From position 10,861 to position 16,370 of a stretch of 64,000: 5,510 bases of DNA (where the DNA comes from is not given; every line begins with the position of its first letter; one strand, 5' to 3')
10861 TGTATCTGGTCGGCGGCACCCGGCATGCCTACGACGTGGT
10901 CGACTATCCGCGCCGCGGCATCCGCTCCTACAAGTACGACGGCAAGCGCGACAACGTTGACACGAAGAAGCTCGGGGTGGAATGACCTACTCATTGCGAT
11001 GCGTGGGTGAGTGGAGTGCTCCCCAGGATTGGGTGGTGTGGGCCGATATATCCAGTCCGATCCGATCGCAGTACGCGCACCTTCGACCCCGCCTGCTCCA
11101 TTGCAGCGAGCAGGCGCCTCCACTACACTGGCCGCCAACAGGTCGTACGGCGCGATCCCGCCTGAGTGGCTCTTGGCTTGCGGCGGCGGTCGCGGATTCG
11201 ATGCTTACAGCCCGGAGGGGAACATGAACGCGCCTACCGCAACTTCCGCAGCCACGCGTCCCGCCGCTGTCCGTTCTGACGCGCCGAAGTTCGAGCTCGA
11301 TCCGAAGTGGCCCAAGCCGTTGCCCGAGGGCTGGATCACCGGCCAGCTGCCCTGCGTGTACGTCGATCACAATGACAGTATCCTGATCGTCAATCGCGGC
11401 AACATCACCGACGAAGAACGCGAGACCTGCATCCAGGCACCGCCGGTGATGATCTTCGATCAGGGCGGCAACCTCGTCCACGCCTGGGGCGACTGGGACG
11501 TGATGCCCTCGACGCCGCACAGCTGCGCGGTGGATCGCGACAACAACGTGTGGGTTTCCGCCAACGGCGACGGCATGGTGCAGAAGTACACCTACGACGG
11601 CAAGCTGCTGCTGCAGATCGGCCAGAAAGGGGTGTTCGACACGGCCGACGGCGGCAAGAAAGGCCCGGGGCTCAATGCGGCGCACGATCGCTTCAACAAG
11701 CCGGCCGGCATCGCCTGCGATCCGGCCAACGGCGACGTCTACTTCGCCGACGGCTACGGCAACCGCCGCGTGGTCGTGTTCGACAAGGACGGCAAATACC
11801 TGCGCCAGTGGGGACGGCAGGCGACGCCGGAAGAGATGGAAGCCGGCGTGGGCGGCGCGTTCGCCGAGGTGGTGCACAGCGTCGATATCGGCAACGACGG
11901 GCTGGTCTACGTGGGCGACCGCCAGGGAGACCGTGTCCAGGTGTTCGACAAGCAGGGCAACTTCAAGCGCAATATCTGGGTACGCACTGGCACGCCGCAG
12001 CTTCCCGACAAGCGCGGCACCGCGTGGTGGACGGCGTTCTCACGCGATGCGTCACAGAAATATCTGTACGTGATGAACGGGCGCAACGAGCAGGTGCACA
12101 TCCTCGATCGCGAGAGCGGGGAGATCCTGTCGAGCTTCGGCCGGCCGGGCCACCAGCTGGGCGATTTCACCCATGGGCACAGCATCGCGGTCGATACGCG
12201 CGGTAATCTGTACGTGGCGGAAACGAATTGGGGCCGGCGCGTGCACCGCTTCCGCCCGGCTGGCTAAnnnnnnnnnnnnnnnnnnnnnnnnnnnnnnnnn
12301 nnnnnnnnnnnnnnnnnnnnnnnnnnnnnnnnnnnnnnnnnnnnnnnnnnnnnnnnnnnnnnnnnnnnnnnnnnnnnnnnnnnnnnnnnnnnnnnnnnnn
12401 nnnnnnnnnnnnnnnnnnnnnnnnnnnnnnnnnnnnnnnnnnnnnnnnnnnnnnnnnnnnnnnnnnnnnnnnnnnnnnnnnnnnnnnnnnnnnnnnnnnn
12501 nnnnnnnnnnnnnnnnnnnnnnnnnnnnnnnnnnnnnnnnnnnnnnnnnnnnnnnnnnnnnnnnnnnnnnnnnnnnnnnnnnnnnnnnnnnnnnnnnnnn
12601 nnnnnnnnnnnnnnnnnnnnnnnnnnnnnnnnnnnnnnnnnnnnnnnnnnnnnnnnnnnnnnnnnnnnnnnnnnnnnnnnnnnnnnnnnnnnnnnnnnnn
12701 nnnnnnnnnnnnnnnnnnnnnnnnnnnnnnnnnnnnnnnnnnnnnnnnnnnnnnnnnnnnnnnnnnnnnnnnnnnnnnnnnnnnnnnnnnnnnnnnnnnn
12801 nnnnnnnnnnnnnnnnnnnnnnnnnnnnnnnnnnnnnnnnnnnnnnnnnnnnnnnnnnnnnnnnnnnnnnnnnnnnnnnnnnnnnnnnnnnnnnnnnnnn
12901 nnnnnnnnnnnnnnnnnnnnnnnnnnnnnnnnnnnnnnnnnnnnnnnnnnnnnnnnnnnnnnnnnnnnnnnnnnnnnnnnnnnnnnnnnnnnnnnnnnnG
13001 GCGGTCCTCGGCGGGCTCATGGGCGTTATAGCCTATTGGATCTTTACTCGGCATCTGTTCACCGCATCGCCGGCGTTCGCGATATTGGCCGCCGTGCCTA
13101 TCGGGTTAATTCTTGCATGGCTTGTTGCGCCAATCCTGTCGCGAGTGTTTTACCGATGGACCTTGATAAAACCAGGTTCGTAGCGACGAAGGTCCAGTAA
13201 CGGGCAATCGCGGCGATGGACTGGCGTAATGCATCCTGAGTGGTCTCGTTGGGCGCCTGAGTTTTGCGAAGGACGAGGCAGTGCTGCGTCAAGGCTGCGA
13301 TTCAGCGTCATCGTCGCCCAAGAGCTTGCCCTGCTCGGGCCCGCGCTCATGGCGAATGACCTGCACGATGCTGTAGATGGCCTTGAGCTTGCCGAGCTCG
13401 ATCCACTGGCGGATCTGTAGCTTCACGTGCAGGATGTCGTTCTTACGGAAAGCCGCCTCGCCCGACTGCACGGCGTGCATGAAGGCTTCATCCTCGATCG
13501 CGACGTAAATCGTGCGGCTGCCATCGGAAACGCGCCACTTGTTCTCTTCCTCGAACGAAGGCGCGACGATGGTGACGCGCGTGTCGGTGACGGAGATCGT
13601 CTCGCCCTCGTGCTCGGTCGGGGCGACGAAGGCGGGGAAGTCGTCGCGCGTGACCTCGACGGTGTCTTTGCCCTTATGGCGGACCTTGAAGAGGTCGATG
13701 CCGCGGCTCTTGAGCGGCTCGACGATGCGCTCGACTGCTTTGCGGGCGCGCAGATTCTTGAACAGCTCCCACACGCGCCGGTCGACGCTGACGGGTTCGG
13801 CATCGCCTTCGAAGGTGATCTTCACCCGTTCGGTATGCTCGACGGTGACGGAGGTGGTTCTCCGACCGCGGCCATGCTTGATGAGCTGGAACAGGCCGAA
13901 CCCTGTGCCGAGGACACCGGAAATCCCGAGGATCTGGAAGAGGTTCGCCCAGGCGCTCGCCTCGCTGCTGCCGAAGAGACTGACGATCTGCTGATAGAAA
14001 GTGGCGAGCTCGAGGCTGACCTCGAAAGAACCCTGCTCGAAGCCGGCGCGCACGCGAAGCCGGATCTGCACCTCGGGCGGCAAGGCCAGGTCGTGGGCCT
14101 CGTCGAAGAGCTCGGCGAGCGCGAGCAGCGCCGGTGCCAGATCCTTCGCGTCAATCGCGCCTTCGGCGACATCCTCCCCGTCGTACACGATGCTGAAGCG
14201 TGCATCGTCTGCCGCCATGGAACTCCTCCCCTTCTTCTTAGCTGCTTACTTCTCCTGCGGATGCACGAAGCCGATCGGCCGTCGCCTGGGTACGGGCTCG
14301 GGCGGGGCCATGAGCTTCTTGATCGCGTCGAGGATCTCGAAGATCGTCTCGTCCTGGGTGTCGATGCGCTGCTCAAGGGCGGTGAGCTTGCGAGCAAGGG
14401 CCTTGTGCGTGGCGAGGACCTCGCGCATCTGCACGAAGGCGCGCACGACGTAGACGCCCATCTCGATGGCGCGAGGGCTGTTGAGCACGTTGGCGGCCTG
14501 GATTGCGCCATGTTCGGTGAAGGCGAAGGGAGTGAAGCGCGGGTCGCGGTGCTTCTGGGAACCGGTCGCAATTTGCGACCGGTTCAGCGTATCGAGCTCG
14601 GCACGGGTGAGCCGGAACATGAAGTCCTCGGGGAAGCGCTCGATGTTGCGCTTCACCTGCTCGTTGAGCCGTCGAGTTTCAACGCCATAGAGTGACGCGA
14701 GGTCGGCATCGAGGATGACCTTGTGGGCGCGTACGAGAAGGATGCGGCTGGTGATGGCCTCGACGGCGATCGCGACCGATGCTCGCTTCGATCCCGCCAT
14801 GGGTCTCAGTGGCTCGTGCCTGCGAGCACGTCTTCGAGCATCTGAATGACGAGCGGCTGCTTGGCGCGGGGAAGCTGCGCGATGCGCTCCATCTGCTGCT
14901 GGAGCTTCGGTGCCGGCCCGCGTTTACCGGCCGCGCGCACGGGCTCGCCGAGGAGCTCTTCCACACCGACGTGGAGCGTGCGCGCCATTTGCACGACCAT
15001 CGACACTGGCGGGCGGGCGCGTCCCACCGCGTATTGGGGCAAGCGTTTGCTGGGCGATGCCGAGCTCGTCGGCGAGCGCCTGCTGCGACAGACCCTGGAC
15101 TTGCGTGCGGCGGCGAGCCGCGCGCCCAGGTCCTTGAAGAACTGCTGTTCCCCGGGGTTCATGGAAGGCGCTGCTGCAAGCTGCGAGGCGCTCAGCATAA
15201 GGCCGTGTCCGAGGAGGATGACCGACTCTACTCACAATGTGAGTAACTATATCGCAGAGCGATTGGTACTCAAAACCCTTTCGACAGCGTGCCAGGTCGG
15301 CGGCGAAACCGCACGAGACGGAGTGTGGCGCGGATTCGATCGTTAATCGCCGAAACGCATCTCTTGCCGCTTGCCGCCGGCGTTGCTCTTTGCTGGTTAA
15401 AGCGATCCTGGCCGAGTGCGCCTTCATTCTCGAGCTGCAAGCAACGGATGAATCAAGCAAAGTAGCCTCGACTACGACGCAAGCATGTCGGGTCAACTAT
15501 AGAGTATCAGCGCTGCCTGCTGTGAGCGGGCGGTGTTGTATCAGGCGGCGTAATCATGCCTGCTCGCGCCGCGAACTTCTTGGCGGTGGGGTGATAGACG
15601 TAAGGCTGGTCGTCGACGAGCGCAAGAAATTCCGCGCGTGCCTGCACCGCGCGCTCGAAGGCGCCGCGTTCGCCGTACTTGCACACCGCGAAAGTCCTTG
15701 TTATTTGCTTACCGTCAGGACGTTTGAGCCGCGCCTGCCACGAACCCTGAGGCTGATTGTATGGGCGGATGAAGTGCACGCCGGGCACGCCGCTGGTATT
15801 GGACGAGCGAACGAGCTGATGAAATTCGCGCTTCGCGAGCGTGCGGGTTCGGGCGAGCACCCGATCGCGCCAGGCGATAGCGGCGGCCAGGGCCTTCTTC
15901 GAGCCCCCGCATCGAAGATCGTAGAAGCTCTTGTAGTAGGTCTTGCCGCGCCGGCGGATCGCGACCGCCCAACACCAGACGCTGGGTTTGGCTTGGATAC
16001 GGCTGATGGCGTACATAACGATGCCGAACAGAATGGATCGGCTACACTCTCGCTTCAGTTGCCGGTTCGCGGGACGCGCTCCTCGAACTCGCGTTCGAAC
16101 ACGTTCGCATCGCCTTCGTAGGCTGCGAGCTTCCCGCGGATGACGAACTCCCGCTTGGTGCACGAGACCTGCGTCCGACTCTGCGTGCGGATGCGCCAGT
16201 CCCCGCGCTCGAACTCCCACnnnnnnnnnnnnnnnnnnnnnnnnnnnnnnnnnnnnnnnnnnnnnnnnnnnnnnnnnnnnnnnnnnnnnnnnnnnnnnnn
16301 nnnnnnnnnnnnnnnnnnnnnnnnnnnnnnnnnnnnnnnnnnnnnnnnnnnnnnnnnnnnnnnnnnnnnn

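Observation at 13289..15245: XRE - ORF6N - 309-aa unknown: compact three-gene operon with a palindromic operator, a candidate undescribed mobile-element or defence-type module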

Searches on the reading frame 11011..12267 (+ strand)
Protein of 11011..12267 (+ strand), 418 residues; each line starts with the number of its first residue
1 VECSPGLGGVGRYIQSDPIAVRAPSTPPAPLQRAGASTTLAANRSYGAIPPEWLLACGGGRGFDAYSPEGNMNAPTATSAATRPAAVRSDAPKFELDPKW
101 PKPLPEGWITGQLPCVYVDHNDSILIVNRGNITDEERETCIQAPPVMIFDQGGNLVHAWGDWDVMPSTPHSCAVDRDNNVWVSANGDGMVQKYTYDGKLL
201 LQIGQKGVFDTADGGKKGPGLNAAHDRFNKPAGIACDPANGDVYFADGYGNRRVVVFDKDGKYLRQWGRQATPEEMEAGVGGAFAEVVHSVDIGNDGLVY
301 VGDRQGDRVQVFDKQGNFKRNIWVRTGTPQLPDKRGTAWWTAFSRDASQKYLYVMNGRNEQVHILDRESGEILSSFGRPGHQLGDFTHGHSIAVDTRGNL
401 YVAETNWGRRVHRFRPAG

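Call 3: search_protein_families(library=pfam, proteins=[window:11011-12267:+], max_evalue=0.1)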
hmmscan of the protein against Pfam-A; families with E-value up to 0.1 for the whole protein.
window:11011-12267:+ (418 aa): 10 families
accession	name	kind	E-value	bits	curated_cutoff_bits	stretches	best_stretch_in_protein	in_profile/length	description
PF08450.18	SGL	-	1.9e-08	34.6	26.3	1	166-203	183-220/246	SMP-30/Gluconolactonase/LRE-like region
PF01436.27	NHL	-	5.7e-08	32.8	20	1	228-257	1-28/28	NHL repeat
PF17170.10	DUF5128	-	9.3e-08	32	22.9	0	296-322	53-79/321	6-bladed beta-propeller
PF06739.17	SBBP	-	0.00017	21.9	20.5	1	389-403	15-29/38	Beta-propeller repeat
PF25021.1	TEN_NHL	-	0.0005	19.6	27.1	0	213-254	126-166/357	Teneurin NHL domain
PF07494.17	Reg_prop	-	0.0031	18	20.4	0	171-185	9-23/24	Two component regulator propeller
PF13449.12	Phytase-like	-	0.0068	16.8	27.6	0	173-216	74-117/284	Esterase-like activity of phytase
PF22701.2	Mala_s_1-like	-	0.0084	16.3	27.5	0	165-238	86-139/195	Mal s 1 allergenic protein-like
PF13540.12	RCC1_2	-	0.044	14.1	22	0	170-182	10-22/30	Regulator of chromosome condensation (RCC1) repeat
PF10282.15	Lactonase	-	0.054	13.1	21.7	0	220-368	77-221/344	Lactonase, 7-bladed beta-propeller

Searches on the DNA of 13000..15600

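Call 65: search_rna_families(source=window, start=13000, end=15600, threshold=evalue, max_evalue=1)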
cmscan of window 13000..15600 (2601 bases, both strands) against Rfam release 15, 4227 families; matches with E-value up to 1: 0.
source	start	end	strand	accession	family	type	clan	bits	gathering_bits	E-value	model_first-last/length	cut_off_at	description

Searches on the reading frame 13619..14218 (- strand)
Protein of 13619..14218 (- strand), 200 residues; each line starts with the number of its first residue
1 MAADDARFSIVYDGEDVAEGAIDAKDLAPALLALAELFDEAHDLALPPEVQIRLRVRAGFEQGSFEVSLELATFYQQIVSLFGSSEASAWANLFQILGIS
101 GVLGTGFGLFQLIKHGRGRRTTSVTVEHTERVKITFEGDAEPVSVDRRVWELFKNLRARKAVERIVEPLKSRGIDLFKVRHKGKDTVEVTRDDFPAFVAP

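Call 103: predict_structure(alignment_id=A7)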
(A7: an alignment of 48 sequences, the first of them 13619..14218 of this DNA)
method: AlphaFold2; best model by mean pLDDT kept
length: 200 residues; sequences in the alignment: 48
mean_pLDDT: 85.8   pTM: 0.85
mean pLDDT of the five models: 85.8, 83.7, 82.4, 78.8, 78.8
residues with pLDDT >= 90: 119; 70-90: 52; 50-70: 21; < 50: 8
segments of 3 or more residues with pLDDT < 50: 75-81
pLDDT, mean of each block of 10 residues (from residue 1): 74 87 91 94 86 74 70 53 67 90 79 94 90 95 95 97 97 93 93 96
secondary structure, 60 per line:
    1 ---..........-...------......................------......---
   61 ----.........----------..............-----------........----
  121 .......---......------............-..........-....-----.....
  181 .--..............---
elements in order: E7-13 H24-45 E52-57 E65-73 H84-97 H109-116 E121-127 E131-136 E143-146 H147-154 H156-165 H167-170 E176-181 E184-190 H191-197

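Call 105: fold_search(model_id=the predicted structure, library=pdb)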
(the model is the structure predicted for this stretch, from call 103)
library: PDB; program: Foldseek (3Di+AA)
matches with E <= 10: 704; with E <= 0.001: 0
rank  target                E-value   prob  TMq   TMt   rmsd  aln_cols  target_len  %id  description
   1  7y8u_E                6.4e-03  0.38  0.20  0.13  17.0       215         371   12  Crystal structure of AlbEF homolog from Quasibacillus thermotolerans (released 2022-10-12)
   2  7y8x_E                1.8e-02  0.25  0.20  0.13  17.2       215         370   12  Crystal structure of AlbEF homolog from Quasibacillus thermotolerans in complex with Ni(II) (released 2022-10-12)
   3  7y8v_E                2.1e-02  0.20  0.19  0.13  16.3       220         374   12  Crystal structure of AlbEF homolog mutant (AlbF-H54A/H58A) from Quasibacillus thermotolerans (released 2022-10-12)
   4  5xzq_B                6.3e-02  0.30  0.17  0.28   8.9        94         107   15  Hydroxynitrile lyase from Passiflora edulis (PeHNL) (released 2017-11-22)
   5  5xzt_C                6.7e-02  0.30  0.18  0.28   9.0        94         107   15  C-terminal peptide depleted mutant of hydroxynitrile lyase from Passiflora edulis (PeHNL) (released 2017-11-22)
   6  2mq8_MODEL_1_A        7.1e-02  0.77  0.24  0.36   5.0        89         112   11  Solution NMR Structure of De novo designed protein LFR1 1 with ferredoxin fold, Northeast Structural Genomics  (released 2014-08-20)
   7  5xap                  7.1e-02  0.16  0.24  0.09  13.6       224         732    7  Crystal structure of SecDF in I form (C2 space group) (released 2017-05-17)
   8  4pyd_A                8.0e-02  0.44  0.23  0.30   8.2       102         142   17  MoaC in complex with cPMP crystallized in space group P212121 (released 2015-04-29)
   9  4pyd_F                8.5e-02  0.54  0.24  0.35   7.6       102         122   16  MoaC in complex with cPMP crystallized in space group P212121 (released 2015-04-29)
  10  4pyd_D                9.0e-02  0.41  0.23  0.28   8.2       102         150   17  MoaC in complex with cPMP crystallized in space group P212121 (released 2015-04-29)
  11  2ogk_B                9.0e-02  0.16  0.21  0.26  11.9       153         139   14  Crystal structure of protein AF2318 from Archaeglobus fulgidus, Pfam DUF54 (released 2007-01-30)
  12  4pyd_C                9.5e-02  0.25  0.19  0.23   8.9       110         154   16  MoaC in complex with cPMP crystallized in space group P212121 (released 2015-04-29)
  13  7bff_B                9.5e-02  0.20  0.15  0.26   7.9        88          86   18  Circular permutant of ribosomal protein S6, P54-55 truncated, I25A mutant. (released 2022-07-13)
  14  7bfe_B                9.5e-02  0.15  0.15  0.25   8.2        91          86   18  Circular permutant of ribosomal protein S6, P54-55 truncated, L21A mutant. (released 2022-07-13)
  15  5xan_B                9.5e-02  0.15  0.24  0.09  14.2       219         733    7  Crystal structure of SecDF in I form (P212121 space group) (released 2017-05-17)
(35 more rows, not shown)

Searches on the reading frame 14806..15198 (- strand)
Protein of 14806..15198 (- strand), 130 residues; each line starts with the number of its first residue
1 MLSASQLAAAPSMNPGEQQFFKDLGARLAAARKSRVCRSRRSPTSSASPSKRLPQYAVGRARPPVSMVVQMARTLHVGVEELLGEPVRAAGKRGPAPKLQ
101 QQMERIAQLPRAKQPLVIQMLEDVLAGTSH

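Call 3: search_protein_families(library=pfam, proteins=[window:14806-15198:-], max_evalue=0.1)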
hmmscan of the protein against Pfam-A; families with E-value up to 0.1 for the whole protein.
window:14806-15198:- (130 aa): 0 families

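Call 4: search_protein_families(library=padloc, proteins=[window:14806-15198:-], max_evalue=0.1)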
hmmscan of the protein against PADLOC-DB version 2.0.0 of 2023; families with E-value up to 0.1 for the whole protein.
window:14806-15198:- (130 aa): 0 families

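Call 6: search_protein_families(library=ncbifam, proteins=[window:14806-15198:-], max_evalue=0.1)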
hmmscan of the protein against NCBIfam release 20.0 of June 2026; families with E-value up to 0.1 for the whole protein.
window:14806-15198:- (130 aa): 3 families
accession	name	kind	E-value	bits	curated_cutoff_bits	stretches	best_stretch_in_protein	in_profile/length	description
NF041951.1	phage_RstR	subfamily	2e-06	28.1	80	1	24-125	3-100/108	RstR family transcriptional repressor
NF006015.0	PRK08154.1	subfamily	0.00038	19.7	204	1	8-90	15-97/314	anaerobic benzoate catabolism transcriptional regulator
NF050110.1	TransRegBldD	equivalog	0.059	13.1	250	0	22-117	7-103/162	transcriptional regulator BldD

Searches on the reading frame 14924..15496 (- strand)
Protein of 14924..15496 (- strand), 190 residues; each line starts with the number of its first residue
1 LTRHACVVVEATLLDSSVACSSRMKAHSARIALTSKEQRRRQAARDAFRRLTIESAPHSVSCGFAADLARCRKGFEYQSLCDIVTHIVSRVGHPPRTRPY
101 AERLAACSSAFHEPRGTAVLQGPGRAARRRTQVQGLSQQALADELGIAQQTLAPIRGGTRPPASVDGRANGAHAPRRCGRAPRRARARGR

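Call 3: search_protein_families(library=pfam, proteins=[window:14924-15496:-], max_evalue=0.1)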
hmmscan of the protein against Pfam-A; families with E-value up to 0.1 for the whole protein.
window:14924-15496:- (190 aa): 2 families
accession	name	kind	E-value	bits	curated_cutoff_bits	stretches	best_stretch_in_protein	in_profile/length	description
PF01381.28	HTH_3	-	0.0024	18.3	23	1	134-153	8-27/55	Helix-turn-helix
PF07022.19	Phage_CI_repr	-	0.034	14.9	22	1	129-153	5-30/65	Bacteriophage CI repressor helix-turn-helix domain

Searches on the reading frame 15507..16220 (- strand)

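Call 3: search_protein_families(library=pfam, proteins=[window:15507-16220:-], max_evalue=0.1)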
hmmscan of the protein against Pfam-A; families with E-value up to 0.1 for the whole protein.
window:15507-16220:- (237 aa): 2 families
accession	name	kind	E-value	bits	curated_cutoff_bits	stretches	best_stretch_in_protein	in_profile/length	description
PF00847.26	AP2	-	8.6e-07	29.6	33.3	1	154-197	8-50/54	AP2 domain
PF04121.18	Nup84_Nup100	-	0.0056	15.3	22.5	1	83-164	213-284/717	Nuclear pore protein 84 / 107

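Call 81: search_protein_families(library=pfam, proteins=[window:15507-16220:-], max_evalue=0.01)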
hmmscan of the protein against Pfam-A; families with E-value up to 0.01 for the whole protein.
window:15507-16220:- (237 aa): 2 families
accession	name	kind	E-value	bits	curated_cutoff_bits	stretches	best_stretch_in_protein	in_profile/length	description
PF00847.26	AP2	-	8.6e-07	29.6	33.3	1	154-197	8-50/54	AP2 domain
PF04121.18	Nup84_Nup100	-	0.0056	15.3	22.5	1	83-164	213-284/717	Nuclear pore protein 84 / 107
